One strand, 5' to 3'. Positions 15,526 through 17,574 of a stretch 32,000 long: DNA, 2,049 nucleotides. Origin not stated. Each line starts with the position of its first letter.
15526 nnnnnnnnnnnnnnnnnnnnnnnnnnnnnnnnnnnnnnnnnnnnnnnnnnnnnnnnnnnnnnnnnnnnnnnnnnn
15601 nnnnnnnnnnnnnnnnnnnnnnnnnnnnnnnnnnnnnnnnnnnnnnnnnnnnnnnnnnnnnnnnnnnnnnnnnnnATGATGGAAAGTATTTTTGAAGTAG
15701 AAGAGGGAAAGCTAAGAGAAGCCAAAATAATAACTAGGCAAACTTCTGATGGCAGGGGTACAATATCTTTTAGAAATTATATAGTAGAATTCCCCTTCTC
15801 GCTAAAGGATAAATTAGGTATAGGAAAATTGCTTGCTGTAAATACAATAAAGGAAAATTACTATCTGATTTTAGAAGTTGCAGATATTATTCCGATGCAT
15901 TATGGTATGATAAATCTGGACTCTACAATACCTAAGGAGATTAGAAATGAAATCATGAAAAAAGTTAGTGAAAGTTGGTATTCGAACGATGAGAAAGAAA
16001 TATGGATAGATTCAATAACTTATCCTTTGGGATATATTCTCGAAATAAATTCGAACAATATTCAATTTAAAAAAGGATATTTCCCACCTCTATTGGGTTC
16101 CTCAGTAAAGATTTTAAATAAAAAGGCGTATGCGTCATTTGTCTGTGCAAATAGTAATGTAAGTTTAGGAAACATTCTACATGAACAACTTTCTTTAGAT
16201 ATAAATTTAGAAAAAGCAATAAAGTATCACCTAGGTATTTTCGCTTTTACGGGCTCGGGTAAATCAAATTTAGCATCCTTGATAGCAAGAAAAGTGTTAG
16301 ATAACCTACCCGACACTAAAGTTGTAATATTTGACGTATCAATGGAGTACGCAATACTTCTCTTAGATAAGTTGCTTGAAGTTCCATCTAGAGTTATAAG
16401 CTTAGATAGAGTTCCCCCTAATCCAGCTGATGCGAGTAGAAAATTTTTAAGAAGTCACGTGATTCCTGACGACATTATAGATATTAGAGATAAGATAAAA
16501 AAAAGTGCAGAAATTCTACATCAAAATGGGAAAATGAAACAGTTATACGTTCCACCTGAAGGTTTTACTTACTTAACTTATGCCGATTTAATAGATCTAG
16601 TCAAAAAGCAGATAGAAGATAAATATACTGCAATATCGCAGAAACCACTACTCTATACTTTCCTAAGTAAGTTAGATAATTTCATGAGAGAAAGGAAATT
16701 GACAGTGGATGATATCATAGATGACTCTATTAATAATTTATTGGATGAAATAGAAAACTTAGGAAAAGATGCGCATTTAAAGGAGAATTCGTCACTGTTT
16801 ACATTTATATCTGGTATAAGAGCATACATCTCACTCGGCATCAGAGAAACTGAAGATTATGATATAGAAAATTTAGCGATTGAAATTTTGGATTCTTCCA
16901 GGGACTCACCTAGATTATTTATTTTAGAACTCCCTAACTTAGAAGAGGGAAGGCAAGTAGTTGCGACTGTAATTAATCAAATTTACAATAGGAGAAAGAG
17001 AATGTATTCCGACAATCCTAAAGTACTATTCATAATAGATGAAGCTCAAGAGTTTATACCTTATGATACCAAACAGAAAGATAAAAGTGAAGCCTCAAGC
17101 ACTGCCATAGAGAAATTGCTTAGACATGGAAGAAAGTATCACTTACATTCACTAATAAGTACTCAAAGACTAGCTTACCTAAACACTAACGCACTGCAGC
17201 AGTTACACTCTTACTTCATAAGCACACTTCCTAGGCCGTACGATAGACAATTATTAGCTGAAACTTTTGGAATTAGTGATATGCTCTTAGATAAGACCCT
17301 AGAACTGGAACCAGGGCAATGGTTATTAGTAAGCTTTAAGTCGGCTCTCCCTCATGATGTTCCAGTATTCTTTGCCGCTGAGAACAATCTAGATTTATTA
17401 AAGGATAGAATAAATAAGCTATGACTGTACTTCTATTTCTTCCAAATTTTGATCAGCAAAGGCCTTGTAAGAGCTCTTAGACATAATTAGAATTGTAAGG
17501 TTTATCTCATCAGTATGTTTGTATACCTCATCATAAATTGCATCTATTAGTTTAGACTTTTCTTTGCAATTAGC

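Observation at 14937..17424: Compact NurA-like/HerA-like nuclease-ATPase pair outside the Mre11-Rad50 operon context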

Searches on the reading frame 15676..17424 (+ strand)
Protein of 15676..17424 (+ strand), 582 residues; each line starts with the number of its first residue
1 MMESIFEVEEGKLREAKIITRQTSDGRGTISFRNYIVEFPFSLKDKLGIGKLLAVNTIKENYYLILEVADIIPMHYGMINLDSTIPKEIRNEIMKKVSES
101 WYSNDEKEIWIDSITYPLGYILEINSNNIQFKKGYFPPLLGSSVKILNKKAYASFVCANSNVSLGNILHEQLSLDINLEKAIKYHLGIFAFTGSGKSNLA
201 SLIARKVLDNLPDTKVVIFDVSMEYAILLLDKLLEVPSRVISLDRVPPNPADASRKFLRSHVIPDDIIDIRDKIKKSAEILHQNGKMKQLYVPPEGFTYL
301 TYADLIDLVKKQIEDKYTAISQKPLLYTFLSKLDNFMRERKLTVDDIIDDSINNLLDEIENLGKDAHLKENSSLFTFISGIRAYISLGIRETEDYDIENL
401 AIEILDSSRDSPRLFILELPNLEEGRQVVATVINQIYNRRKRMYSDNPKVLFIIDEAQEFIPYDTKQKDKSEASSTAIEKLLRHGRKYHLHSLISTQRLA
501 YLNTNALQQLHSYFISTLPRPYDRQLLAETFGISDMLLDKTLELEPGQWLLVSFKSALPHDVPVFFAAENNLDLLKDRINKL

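Call 3: search_protein_families(library=pfam, proteins=[window:15676-17424:+], max_evalue=1)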
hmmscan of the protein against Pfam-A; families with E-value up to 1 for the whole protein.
window:15676-17424:+ (582 aa): 6 families
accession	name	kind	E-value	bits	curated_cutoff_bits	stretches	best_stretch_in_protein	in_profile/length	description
PF01935.23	DUF87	-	9.7e-20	72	23.2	1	164-429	3-211/220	Helicase HerA, central domain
PF18766.7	SWI2_SNF2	-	0.0013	18.9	26.7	1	188-218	23-53/221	SWI2/SNF2 ATPase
PF13401.12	AAA_22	-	0.004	17.9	27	0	427-471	70-97/130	AAA domain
PF01580.24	FtsK_SpoIIIE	-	0.0042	17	24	1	378-500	153-220/221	FtsK/SpoIIIE family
PF18320.6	Csc2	-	0.11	12.1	25.5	1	297-367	222-292/298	Csc2 Crispr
PF05707.18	Zot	-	0.15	12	20.3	1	441-505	74-134/197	Zonular occludens toxin (Zot)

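Call 4: search_protein_families(library=ncbifam, proteins=[window:15676-17424:+], max_evalue=1)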
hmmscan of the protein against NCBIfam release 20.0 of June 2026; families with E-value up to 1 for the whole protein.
window:15676-17424:+ (582 aa): 14 families
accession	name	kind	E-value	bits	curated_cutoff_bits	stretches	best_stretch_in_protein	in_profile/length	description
NF042943.1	HerA_antiphage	equivalog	3.7e-17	62.1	800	2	117-227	86-199/566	anti-phage-associated helicase HerA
NF040937.1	HerA_Thermprot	equivalog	7.6e-17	60.9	800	2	130-247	89-202/487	DNA double-strand break repair helicase HerA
NF053655.1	CedD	equivalog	9e-12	44.4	600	2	154-231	191-267/527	DNA-translocating ATPase CedD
NF042944.1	HerA_antiphage_2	equivalog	1.3e-11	44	850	2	438-556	418-534/576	anti-phage-associated helicase HerA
NF040819.1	helicase_HerA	equivalog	7.4e-11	41.3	970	2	158-231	130-203/561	DNA double-strand break repair helicase HerA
NF041017.1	DNA_import_CedB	equivalog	5.3e-07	28.7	700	2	394-502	419-519/590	DNA import protein CedB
TIGR02746.1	TraC-F-type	equivalog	5.5e-07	27.9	567.05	1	411-500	600-686/800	type IV secretion system protein TraC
NF033849.1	ser_rich_anae_1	subfamily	5.5e-05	20.7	650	1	438-540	1007-1112/1163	serine-rich protein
TIGR02525.1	plasmid_TraJ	equivalog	0.00082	18.4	368.3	1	189-235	155-201/372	plasmid transfer ATPase TraJ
TIGR03925.1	T7SS_EccC_b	equivalog_domain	0.0049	15.2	346.55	1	449-510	187-241/564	type VII secretion protein EccCb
TIGR03924.1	T7SS_EccC_a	equivalog_domain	0.011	14.5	509.15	1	445-515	560-623/673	type VII secretion protein EccCa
TIGR02782.1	TrbB_P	equivalog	0.047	13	304.55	1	133-221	88-174/303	P-type conjugative transfer ATPase TrbB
NF010407.0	PRK13833.1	subfamily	0.08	12.4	499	1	134-223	97-184/323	conjugal transfer protein TrbB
TIGR03498.1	FliI_clade3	equivalog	0.21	10.2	587.45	1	176-206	133-163/418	flagellar protein export ATPase FliI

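Call 5: search_protein_families(library=padloc, proteins=[window:15676-17424:+], max_evalue=1)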
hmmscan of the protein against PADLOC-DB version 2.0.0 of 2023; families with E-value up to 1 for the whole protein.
window:15676-17424:+ (582 aa): 13 families
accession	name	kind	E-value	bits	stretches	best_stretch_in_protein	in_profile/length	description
PDLC01055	HerA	-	7.4e-38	128.6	1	59-560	28-518/532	Type III coevolved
PDLC04105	HerA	-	7.5e-19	65.7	2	427-528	396-498/576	-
PDLC02185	HerA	-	1.8e-18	64.6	2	116-226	92-206/585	-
PDLC04100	HerA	-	5.6e-17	59.6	2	129-226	104-205/580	-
PDLC04140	mad8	-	7.3e-16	56.6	1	170-521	14-256/314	mads_8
PDLC04103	HerA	-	1.2e-14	51.6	2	413-536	403-527/579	-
PDLC04102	HerA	-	5.1e-14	49.5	2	413-547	466-602/654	-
PDLC04097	HerA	-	5.4e-13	46.4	2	136-225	110-208/618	-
PDLC02188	HerA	-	4.2e-11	40.4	2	437-559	417-537/578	-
PDLC04098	HerA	-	1.4e-10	38.4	2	326-527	392-608/686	-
PDLC04106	HerA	-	1.1e-08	32.1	2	442-551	501-615/667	-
PDLC04104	HerA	-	3.1e-05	20.9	1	428-519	198-290/379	-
PDLC04099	HerA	-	0.00024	18.5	1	175-227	161-212/214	-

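Call 9: find_homologous_proteins(query=window:15676-17421:+)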
Query window:15676-17421:+ (582 aa): 353 proteins with E <= 0.001 among 8000 candidates; the best 120 are listed.
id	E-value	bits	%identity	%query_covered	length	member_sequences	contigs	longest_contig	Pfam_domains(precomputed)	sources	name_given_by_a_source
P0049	0.0e+0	1274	100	100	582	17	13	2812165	PF01935.24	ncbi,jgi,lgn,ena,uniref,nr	ncbi:protein of unknown function DUF87 [Sulfolobus islandicus Y.N.15.51]|jgi:Predicted ATPase|uniref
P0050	0.0e+0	1108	84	100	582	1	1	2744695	PF01935.24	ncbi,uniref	ncbi:ATP-binding protein [Sulfolobus tengchongensis]|uniref:ATP-binding protein n=1 Tax=Sulfolobus t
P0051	0.0e+0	1084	82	100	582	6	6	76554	PF01935.24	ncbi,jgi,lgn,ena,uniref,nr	ncbi:MAG: ATP-binding protein [Saccharolobus sp.]|jgi:hypothetical protein|uniref:ATP-binding protei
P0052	0.0e+0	1049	80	100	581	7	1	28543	PF01935.24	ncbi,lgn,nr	ncbi:ATPase [Sulfolobus sp. B5]|nr:ATPase [Sulfolobus sp. B5]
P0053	0.0e+0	1036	79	100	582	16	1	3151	PF01935.24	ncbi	ncbi:MAG: ATP-binding protein [Saccharolobus sp.]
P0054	4.3e-248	843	64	99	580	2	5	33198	PF01935.24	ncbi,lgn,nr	ncbi:MAG: ATP-binding protein [Sulfolobaceae archaeon]|nr:ATP-binding protein [Sulfolobaceae archaeo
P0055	4.9e-247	839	64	99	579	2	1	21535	PF01935.24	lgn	-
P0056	2.4e-237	807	62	99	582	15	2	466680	PF01935.24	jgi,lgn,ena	jgi:hypothetical protein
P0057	4.1e-236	803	61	98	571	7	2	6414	PF01935.24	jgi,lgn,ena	-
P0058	2.6e-235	800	60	99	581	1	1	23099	PF01935.24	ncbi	-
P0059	5.0e-234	796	61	97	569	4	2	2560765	PF01935.24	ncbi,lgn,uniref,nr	ncbi:ATP-binding protein [Sulfuracidifex tepidarius]|uniref:DNA double-strand break repair helicase 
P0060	3.2e-232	790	59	99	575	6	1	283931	PF01935.24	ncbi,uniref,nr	ncbi:MAG: hypothetical protein ASUL_01310 [Candidatus Aramenus sulfurataquae]|uniref:Helicase HerA c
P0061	2.1e-231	788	60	99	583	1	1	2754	PF01935.24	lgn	-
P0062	1.1e-230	785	62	98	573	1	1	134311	PF01935.24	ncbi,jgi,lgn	-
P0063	1.5e-229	781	58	99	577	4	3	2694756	PF01935.24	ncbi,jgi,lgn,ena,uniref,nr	ncbi:ATP-binding protein [Sulfurisphaera tokodaii]|uniref:Serine/threonine-protein kinase n=2 Tax=Su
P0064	8.6e-229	779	60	99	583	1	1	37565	PF01935.24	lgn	-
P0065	1.8e-228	778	60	98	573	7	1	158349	PF01935.24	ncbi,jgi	-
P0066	2.0e-227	774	59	98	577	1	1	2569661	PF01935.24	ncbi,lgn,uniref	ncbi:ATP-binding protein [Sulfurisphaera javensis]|uniref:ATP-binding protein n=1 Tax=Sulfurisphaera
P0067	9.8e-227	772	60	99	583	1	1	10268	PF01935.24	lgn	-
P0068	2.1e-226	771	60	99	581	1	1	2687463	PF01935.24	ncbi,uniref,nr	ncbi:ATP-binding protein [Acidianus manzaensis]|uniref:ATPase n=1 Tax=Acidianus manzaensis TaxID=282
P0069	1.5e-225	768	58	98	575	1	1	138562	PF01935.24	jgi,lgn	-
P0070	3.0e-224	764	57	98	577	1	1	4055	PF01935.24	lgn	-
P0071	1.7e-223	761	58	98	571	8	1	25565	PF01935.24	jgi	-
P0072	8.0e-223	759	59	97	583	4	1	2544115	PF01935.24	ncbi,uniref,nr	ncbi:ATP-binding protein [Metallosphaera hakonensis]|uniref:ATPase n=1 Tax=Metallosphaera hakonensis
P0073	1.1e-222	759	58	98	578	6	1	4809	PF01935.24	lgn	-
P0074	1.9e-222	758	58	98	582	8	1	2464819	PF01935.24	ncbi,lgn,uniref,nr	ncbi:ATP-binding protein [Metallosphaera javensis (ex Sakai et al. 2022)]|uniref:ATP-binding protein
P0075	2.7e-222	757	59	99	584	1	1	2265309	PF01935.24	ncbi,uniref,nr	ncbi:DUF87 domain-containing protein [Acidianus sulfidivorans JP7]|uniref:ATPase n=1 Tax=Acidianus s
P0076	5.7e-222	756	58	98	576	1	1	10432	PF01935.24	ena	-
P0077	9.1e-220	749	57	99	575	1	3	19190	PF01935.24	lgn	-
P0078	1.3e-219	749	57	99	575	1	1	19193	PF01935.24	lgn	-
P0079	1.6e-219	748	58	99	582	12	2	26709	PF01935.24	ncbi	ncbi:MAG: ATP-binding protein [Metallosphaera sp.]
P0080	4.8e-219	747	58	99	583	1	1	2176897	PF01935.24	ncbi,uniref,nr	ncbi:ATP-binding protein [Metallosphaera tengchongensis]|uniref:ATP-binding protein n=1 Tax=Metallos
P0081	8.3e-219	746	57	99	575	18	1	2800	PF01935.24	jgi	jgi:DNA helicase HerA-like ATPase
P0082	8.1e-218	743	53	99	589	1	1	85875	PF01935.24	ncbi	ncbi:MAG: ATP-binding protein [Thermoprotei archaeon]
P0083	1.7e-216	738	53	100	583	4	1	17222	PF01935.24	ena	-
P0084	2.6e-215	734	55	100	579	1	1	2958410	PF01935.24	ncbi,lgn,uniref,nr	ncbi:ATP-binding protein [Stygiolobus caldivivus]|uniref:ATPase n=1 Tax=Stygiolobus caldivivus TaxID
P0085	1.6e-212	725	55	99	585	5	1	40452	PF01935.24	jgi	-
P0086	2.0e-210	718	55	97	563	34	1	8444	PF01935.24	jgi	jgi:Predicted ATPase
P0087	3.1e-209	714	53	98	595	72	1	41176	PF01935.24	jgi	-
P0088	3.4e-206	704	55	99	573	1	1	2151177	PF01935.24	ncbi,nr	ncbi:ATPase [Sulfolobales archaeon HS-7]|nr:ATPase [Sulfolobales archaeon HS-7]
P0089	2.5e-205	701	54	97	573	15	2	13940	PF01935.24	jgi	-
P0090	3.4e-204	698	53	99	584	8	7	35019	PF01935.24,PF01580.25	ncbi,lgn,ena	-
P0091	2.6e-201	688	55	93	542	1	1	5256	PF01935.24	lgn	-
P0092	8.5e-191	653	53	90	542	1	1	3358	PF01935.24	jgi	jgi:hypothetical protein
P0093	7.5e-188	644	51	98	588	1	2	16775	PF01935.24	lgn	-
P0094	4.0e-175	602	50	98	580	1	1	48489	PF01935.24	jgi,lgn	jgi:DNA helicase HerA-like ATPase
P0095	1.9e-169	583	46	98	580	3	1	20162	PF01935.24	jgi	-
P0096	2.6e-167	576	65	70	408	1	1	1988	PF01935.24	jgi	jgi:DNA helicase HerA-like ATPase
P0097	1.8e-153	530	62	68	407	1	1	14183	PF01935.24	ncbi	ncbi:MAG: ATP-binding protein, partial [Metallosphaera sp.]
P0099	1.7e-137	478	41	99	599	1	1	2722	PF01935.24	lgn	-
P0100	2.6e-135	470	40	98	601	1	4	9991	PF01935.24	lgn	-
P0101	3.2e-135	470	40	98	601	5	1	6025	PF01935.24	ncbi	-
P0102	5.3e-135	469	40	98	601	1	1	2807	PF01935.24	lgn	-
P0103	1.2e-134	468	42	98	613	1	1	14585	PF01935.24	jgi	jgi:DNA helicase HerA-like ATPase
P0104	1.3e-134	468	39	98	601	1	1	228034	PF01935.24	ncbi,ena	-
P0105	1.9e-134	468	38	98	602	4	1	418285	PF01935.24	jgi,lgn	jgi:hypothetical protein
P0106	2.1e-134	467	40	98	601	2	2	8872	PF01935.24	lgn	-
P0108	2.8e-134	467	38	98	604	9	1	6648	PF01935.24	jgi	-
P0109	3.4e-134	467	41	97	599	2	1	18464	PF01935.24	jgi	jgi:uncharacterized protein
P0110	5.1e-134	466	40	97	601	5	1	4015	PF01935.24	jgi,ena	-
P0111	5.0e-133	463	40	98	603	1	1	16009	PF01935.24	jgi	jgi:hypothetical protein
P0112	6.0e-133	463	41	98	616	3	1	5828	PF01935.24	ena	-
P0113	6.9e-133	462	40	97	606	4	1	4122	PF01935.24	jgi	jgi:hypothetical protein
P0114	3.7e-132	460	41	98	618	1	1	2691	PF01935.24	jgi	-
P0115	5.0e-132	460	40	97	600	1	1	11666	PF01935.24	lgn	-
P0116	6.2e-132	459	38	98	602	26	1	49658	PF01935.24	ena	-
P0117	7.8e-132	459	41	97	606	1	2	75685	PF01935.24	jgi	jgi:hypothetical protein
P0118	1.7e-131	458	41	97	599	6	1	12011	PF01935.24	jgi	jgi:DNA helicase HerA-like ATPase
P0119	7.2e-131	456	40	97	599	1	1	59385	PF01935.24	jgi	jgi:DNA helicase HerA-like ATPase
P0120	7.5e-131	456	38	98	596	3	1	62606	PF01935.24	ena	-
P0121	9.1e-131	455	39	97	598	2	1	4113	PF01935.24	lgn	-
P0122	1.7e-130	454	39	97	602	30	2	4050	PF01935.24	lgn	-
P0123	2.4e-130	454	38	97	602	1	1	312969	PF01935.24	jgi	-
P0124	3.2e-130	454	38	97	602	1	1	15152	PF01935.24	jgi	-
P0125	5.4e-130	453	40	97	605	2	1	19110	PF01935.24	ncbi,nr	ncbi:MAG: DUF87 domain-containing protein [Thaumarchaeota archaeon]|nr:DUF87 domain-containing prote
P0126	9.3e-130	452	40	97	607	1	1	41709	PF01935.24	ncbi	-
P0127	1.2e-129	452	40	97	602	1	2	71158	PF01935.24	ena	-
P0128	1.3e-129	452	39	97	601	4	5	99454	PF01935.24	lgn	-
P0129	1.7e-129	451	40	98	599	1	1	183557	PF01935.24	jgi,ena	-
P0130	2.5e-129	451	40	97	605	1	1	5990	PF01935.24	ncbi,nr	ncbi:MAG TPA: DUF87 domain-containing protein [Nitrososphaerales archaeon]|nr:DUF87 domain-containin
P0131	3.1e-129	450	44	85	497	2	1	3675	PF01935.24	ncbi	ncbi:MAG: DUF87 domain-containing protein, partial [Sulfolobaceae archaeon]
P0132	4.1e-129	450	38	97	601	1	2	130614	PF01935.24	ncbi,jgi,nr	ncbi:MAG: ATP-binding protein [Candidatus Methanosuratincola sp.]|jgi:DNA helicase HerA-like ATPase|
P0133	5.7e-129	449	42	98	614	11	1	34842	PF01935.24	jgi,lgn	-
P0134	9.9e-129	449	40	97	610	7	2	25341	PF01935.24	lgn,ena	-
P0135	2.3e-128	447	38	98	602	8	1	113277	PF01935.24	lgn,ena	-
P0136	3.0e-128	447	40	96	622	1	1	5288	PF01935.24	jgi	jgi:uncharacterized protein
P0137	5.6e-128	446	40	97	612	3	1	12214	PF01935.24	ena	-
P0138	8.6e-128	446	38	98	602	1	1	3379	PF01935.24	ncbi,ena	-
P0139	8.6e-128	446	39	99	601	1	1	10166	PF01935.24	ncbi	-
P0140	1.0e-127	445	40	98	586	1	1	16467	PF01935.24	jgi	jgi:DNA helicase HerA-like ATPase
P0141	1.1e-127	445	40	97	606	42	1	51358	PF01935.24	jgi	jgi:uncharacterized protein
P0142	1.2e-127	445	40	97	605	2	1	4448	PF01935.24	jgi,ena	-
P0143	1.3e-127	445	40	97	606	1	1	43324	PF01935.24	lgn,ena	-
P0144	1.3e-127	445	40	97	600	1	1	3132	PF01935.24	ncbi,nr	ncbi:MAG: ATP-binding protein [Thaumarchaeota archaeon]|nr:ATP-binding protein [Nitrososphaerota arc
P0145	1.5e-127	445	38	97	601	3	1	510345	PF01935.24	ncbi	-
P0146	2.4e-127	444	38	97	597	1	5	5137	PF01935.24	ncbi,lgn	ncbi:MAG: ATP-binding protein [Nitrososphaerales archaeon]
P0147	7.6e-127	442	40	97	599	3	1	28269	PF01935.24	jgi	jgi:DNA helicase HerA-like ATPase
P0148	7.6e-127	442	40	98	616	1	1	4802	PF01935.24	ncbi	ncbi:MAG: ATP-binding protein [Nitrososphaeraceae archaeon]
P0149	1.3e-126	442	40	96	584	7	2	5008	PF01935.24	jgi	jgi:hypothetical protein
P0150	1.4e-126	442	39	98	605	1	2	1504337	PF01935.24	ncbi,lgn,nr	ncbi:MAG: ATP-binding protein [archaeon]|nr:MAG: ATP-binding protein [archaeon]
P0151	2.3e-126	441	39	97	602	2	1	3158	PF01935.24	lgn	-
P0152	2.5e-126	441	39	97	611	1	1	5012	PF01935.24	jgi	jgi:hypothetical protein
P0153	2.9e-126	440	39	97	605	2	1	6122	PF01935.24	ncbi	-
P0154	3.9e-126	440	39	99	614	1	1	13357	PF01935.24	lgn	-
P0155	4.0e-126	440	40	97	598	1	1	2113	PF01935.24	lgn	-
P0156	4.0e-126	440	39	97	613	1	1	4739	PF01935.24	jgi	jgi:uncharacterized protein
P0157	4.5e-126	440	40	97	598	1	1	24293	PF01935.24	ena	-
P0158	4.9e-126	440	39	98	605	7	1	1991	PF01935.24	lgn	-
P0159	6.2e-126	439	40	97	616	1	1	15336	PF01935.24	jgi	jgi:DNA helicase HerA-like ATPase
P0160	9.7e-126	439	39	97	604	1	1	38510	PF01935.24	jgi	jgi:uncharacterized protein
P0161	1.0e-125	439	39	97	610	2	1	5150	PF01935.24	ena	-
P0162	1.1e-125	439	40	100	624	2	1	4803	PF01935.24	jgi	jgi:hypothetical protein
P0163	1.7e-125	438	39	97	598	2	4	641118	PF01935.24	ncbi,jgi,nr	ncbi:MAG: ATP-binding protein [Nitrososphaerota archaeon]|jgi:hypothetical protein|nr:ATP-binding pr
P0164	1.9e-125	438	40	97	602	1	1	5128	PF01935.24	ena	-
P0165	2.0e-125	438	40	97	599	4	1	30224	PF01935.24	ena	-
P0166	2.2e-125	438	40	97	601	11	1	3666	PF01935.24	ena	-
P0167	3.1e-125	437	38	98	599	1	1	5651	PF01935.24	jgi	jgi:uncharacterized protein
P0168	3.5e-125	437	39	97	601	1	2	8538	PF01935.24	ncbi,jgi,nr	ncbi:MAG TPA: DUF87 domain-containing protein [Nitrososphaerales archaeon]|nr:DUF87 domain-containin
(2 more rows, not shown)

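Call 12: search_solved_structures(query=window:15676-17421:+, max_evalue=0.01)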
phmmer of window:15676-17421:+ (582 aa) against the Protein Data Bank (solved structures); distinct sequences matched with E-value up to 0.01: 6.
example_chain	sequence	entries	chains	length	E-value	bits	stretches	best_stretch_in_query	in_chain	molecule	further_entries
8j4u_M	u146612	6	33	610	3e-11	45.9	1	170-227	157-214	Nucleoside triphosphate hydrolase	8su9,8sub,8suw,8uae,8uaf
4d2i_A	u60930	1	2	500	1.2e-10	44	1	129-238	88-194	HERA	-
8xau_A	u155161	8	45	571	4.2e-09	38.9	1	440-559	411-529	ATP-binding protein | HerA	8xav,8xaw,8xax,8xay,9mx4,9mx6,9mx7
9x1l_A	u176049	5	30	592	8.6e-09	37.8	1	140-228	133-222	DNA helicase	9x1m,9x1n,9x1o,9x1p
8yho_A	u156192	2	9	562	1.5e-08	37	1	432-570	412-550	DUF87 domain-containing protein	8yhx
8wiv_A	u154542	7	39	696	3.8e-08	35.7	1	131-230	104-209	Helicase HerA central domain-containing protein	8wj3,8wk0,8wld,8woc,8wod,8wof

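Call 18: find_encoding_contigs(protein=P0049, flank=10000, max_places=4)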
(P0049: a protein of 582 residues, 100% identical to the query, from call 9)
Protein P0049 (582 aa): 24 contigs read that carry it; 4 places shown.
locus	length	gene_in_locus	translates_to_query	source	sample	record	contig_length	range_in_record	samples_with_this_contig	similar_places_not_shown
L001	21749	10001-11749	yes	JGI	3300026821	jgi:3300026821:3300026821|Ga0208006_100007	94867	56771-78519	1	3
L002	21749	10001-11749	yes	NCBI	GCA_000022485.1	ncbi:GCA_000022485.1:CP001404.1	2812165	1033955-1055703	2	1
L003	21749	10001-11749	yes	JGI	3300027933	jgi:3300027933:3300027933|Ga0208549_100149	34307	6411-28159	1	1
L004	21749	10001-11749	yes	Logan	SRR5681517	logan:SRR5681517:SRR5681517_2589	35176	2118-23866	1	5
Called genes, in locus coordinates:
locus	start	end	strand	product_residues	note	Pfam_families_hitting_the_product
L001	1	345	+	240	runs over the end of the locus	PF01904:DUF72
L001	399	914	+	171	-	PF01810:LysE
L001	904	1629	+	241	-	PF01812:5-FTHF_cyc-lig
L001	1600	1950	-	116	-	PF01978:TrmB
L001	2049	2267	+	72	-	-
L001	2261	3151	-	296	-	PF00142:Fer4_NifH (faint), PF01656:CbiA, PF09140:MipZ (faint), PF10609:ParA, PF13614:AAA_31 (weak)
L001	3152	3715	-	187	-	PF07728:AAA_5 (faint), PF13207:AAA_17 (weak), PF13238:AAA_18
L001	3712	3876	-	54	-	-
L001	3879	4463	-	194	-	PF01694:Rhomboid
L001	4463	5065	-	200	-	PF02163:Peptidase_M50 (faint)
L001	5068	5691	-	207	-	-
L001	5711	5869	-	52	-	-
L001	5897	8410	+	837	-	PF03176:MMPL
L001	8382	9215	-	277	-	PF10120:ThiN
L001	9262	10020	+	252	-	PF09376:NurA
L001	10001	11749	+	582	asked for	PF01935:DUF87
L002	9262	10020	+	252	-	PF09376:NurA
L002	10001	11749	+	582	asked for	PF01935:DUF87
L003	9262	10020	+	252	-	PF09376:NurA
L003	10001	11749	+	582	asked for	PF01935:DUF87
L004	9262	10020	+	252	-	PF09376:NurA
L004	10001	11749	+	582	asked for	PF01935:DUF87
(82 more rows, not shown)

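Call 28: find_encoding_contigs(protein=P0163, flank=6000, max_places=1)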
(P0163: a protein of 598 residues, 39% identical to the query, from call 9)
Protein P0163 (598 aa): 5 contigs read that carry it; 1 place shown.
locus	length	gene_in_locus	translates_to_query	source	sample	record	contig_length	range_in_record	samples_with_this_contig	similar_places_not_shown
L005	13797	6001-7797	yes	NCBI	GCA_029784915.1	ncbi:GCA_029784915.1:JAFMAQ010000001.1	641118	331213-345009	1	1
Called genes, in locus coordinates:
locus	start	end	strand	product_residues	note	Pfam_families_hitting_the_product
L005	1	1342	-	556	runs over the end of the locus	PF00118:Cpn60_TCP1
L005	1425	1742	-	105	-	PF01329:Pterin_4a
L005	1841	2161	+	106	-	-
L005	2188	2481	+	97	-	-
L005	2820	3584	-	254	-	PF14907:NTP_transf_5 (weak)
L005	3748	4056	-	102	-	-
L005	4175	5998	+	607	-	-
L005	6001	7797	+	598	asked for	PF01935:DUF87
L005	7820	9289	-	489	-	PF07690:MFS_1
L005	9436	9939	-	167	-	PF13380:CoA_binding_2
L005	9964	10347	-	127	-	PF01638:HxlR, PF13601:HTH_34 (weak)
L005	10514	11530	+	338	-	PF00089:Trypsin, PF13365:Trypsin_2, PF00595:PDZ (weak), PF13180:PDZ_2, PF17820:PDZ_6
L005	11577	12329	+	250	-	PF00483:NTP_transferase, PF12804:NTP_transf_3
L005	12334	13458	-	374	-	PF12698:ABC2_membrane_3, PF01061:ABC2_membrane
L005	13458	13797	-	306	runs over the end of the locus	PF00005:ABC_tran, PF13304:AAA_21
